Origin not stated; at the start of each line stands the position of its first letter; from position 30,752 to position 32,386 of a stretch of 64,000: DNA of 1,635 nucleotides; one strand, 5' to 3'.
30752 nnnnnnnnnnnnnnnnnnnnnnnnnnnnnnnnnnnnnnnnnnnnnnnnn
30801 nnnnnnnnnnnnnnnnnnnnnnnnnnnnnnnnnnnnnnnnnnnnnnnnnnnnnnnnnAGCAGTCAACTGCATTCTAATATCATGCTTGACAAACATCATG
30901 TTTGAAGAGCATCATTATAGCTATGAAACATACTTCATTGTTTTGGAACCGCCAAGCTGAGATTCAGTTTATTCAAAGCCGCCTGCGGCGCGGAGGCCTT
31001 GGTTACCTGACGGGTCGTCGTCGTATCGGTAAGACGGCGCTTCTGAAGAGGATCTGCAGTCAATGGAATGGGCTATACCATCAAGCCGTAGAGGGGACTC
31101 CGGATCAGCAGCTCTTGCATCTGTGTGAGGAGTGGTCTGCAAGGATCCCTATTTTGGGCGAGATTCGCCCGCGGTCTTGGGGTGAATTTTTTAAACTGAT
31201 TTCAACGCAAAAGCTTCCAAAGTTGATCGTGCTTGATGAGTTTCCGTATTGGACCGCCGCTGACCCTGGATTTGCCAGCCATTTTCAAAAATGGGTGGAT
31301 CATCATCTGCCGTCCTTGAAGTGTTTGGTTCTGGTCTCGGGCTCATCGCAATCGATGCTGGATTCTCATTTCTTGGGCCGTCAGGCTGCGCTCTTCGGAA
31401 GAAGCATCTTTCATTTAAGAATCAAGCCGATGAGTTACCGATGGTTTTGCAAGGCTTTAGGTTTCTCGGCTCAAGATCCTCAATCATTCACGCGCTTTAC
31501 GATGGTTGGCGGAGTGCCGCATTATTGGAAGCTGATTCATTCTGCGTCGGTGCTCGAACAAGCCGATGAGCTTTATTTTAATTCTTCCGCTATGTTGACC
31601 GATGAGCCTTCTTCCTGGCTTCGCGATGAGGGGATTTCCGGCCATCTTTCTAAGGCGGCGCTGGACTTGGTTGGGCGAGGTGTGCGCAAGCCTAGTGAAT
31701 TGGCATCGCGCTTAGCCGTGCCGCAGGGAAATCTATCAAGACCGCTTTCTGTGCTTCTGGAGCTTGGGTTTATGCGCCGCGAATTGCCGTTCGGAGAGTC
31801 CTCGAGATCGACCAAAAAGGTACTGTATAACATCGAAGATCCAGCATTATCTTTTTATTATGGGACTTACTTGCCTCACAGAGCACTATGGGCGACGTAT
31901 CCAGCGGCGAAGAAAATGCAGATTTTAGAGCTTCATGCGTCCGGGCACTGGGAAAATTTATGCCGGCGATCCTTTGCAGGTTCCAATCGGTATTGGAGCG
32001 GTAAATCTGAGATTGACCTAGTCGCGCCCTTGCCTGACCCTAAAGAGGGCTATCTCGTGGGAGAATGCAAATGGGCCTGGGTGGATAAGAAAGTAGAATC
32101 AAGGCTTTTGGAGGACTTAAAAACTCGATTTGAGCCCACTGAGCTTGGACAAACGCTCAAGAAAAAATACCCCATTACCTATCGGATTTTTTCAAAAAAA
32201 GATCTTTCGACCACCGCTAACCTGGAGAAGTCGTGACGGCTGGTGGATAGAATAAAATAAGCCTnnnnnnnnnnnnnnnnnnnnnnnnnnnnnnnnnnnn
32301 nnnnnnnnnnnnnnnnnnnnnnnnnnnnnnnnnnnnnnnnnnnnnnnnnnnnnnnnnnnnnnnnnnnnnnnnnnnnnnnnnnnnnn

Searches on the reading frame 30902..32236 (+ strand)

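Call 68: search_protein_families(library=pfam, proteins=[window:30902-32236:+], max_evalue=0.00001)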
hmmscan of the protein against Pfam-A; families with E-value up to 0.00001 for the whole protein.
window:30902-32236:+ (444 aa): 2 families
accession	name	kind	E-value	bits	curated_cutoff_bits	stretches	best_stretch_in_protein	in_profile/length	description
PF01637.24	ATPase_2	-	5.1e-10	40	33.2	1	14-179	1-184/225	ATPase domain predominantly from Archaea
PF03008.20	DUF234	-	4.4e-06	27.5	22.5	0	354-396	53-94/100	Archaea bacterial proteins of unknown function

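Call 80: search_protein_families(library=padloc, proteins=[window:30902-32236:+], max_evalue=0.001)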
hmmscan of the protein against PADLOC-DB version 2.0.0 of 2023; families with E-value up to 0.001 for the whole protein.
window:30902-32236:+ (444 aa): 4 families
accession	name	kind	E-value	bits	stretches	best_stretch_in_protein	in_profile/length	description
PDLC04984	PDC-S27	-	6.5e-26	89.2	1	17-322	7-325/474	-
PDLC04985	PDC-S27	-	2.3e-13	47.9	1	14-243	6-248/484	-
PDLC04787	PDC-S01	-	4.3e-10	37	1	14-215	10-193/412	-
PDLC04789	PDC-S01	-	0.00015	18.9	0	22-207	8-163/375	-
